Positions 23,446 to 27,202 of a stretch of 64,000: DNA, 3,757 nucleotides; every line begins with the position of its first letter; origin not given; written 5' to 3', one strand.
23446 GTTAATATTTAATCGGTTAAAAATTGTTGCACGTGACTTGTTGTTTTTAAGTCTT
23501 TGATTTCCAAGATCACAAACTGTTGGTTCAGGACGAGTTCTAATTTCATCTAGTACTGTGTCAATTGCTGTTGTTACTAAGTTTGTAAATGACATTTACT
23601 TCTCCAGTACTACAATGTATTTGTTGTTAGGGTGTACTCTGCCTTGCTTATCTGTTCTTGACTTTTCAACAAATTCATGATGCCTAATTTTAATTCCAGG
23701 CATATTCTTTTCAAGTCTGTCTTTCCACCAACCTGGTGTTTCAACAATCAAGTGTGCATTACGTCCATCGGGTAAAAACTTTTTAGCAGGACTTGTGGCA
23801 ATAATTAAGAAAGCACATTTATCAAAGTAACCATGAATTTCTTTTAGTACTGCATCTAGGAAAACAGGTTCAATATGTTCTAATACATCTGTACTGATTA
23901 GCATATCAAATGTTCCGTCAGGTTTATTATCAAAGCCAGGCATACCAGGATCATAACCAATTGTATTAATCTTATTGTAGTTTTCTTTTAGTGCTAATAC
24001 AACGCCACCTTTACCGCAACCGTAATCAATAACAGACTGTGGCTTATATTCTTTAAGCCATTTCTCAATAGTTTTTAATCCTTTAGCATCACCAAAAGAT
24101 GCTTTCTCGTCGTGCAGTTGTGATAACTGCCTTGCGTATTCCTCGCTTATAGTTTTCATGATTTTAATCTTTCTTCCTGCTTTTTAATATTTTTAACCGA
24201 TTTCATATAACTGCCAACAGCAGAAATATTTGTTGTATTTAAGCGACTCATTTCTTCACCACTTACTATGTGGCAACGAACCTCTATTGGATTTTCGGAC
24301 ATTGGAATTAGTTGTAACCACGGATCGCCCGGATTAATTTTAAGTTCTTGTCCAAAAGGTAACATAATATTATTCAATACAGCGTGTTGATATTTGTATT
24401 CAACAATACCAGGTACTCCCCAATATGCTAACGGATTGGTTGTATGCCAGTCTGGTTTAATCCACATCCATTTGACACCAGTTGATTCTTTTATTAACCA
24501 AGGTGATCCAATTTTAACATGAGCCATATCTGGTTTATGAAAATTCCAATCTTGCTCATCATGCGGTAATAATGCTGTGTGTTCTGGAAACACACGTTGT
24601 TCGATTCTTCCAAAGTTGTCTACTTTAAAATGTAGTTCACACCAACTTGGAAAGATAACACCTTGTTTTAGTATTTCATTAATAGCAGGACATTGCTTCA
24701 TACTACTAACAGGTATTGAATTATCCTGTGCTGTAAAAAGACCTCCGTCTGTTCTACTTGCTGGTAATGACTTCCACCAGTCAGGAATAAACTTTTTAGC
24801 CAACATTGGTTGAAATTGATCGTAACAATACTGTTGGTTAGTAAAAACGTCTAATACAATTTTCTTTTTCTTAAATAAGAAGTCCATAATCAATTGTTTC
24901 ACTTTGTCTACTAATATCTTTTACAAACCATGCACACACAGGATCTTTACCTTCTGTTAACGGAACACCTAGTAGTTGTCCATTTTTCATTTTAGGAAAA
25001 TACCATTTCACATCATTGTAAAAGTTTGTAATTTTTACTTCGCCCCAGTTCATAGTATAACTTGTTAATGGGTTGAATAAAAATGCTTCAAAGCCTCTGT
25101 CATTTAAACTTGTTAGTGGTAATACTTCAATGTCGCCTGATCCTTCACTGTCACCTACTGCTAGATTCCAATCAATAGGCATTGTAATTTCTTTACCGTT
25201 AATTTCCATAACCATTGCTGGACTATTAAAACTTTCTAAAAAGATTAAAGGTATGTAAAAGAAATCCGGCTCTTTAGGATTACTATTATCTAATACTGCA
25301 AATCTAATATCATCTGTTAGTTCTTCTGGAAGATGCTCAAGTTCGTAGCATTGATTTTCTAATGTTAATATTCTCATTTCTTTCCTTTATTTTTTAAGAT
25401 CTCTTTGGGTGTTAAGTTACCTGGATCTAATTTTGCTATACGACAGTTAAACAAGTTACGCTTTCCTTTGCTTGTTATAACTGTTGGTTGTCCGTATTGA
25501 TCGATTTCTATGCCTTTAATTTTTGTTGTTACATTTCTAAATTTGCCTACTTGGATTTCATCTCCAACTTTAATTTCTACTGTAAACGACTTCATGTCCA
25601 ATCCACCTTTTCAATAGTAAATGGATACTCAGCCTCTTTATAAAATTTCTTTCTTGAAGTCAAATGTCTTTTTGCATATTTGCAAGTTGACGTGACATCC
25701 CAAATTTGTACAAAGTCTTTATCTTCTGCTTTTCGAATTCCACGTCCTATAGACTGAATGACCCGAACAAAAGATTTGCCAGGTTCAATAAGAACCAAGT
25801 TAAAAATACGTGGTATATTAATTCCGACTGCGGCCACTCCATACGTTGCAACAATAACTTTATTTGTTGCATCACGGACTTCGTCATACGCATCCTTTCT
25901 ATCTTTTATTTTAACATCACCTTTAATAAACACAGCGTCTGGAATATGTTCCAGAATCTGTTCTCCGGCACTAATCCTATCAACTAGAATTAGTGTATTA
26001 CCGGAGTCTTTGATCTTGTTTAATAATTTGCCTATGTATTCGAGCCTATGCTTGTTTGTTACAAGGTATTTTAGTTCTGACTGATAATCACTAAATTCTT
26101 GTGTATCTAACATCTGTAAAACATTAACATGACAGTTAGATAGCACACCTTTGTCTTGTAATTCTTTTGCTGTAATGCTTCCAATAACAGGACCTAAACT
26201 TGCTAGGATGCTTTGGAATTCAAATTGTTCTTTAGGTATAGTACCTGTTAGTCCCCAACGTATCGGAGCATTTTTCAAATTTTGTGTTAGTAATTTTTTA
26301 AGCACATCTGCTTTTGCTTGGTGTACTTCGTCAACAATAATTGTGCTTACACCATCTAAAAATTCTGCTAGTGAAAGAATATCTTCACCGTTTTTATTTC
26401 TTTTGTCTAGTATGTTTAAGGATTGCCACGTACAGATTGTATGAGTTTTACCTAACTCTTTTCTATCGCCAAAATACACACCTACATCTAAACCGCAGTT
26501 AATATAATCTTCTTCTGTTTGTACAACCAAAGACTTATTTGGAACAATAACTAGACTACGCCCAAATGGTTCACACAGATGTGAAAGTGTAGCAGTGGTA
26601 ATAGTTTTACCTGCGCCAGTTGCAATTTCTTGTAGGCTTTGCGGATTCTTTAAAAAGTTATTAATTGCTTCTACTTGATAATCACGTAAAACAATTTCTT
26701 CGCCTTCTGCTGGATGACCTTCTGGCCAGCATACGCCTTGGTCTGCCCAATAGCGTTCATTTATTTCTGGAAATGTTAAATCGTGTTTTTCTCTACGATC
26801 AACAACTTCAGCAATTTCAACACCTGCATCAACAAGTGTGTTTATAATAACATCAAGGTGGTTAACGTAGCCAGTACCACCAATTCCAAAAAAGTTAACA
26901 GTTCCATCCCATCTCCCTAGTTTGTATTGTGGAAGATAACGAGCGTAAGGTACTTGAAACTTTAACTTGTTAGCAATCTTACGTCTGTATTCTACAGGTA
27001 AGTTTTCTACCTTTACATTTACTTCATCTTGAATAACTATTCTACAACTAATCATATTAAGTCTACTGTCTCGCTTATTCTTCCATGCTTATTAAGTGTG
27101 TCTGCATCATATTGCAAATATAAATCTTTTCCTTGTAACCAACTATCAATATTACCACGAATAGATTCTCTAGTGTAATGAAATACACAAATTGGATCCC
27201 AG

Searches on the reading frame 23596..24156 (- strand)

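Call 108: search_protein_families(library=phrogs, proteins=[window:23596-24156:-], max_evalue=0.00001)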
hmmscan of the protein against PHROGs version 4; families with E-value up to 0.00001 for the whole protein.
window:23596-24156:- (186 aa): 1 family
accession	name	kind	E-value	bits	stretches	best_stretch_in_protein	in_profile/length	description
phrog_24759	-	other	9.2e-23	82.1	1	28-150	46-181/204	methyltransferase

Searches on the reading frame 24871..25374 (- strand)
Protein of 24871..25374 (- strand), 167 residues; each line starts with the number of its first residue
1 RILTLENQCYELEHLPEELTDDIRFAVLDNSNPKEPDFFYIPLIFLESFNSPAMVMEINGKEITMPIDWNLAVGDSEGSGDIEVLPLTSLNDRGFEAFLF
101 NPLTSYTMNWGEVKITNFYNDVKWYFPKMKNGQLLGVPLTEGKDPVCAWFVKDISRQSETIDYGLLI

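Call 108: search_protein_families(library=phrogs, proteins=[window:24871-25374:-], max_evalue=0.00001)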
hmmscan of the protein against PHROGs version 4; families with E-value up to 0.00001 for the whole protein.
window:24871-25374:- (167 aa): 1 family
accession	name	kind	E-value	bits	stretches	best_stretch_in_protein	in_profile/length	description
phrog_11279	-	unknown function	1.2e-39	137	1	2-156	3-155/166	-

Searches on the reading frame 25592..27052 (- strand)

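Call 42: search_protein_families(library=phrogs, proteins=[window:25592-27052:-], max_evalue=0.00001)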
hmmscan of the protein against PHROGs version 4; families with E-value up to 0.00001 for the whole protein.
window:25592-27052:- (486 aa): 7 families
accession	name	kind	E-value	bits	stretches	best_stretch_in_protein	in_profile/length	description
phrog_16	-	DNA, RNA and nucleotide metabolism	1.6e-78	266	1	116-472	267-613/986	DNA helicase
phrog_9690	-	DNA, RNA and nucleotide metabolism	9.6e-58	196.6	1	228-482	34-303/306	DNA helicase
phrog_16259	-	DNA, RNA and nucleotide metabolism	5.3e-25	89.4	1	4-272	5-261/330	DNA helicase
phrog_62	-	DNA, RNA and nucleotide metabolism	1.8e-17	63.2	2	114-271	689-848/1881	DNA helicase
phrog_17901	-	DNA, RNA and nucleotide metabolism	4e-14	53.9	1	393-483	7-103/109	DNA helicase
phrog_14619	-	DNA, RNA and nucleotide metabolism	4.4e-07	30.7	1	38-155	41-153/314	DNA helicase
phrog_16694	-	unknown function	1.3e-06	27.7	0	390-456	609-677/1010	-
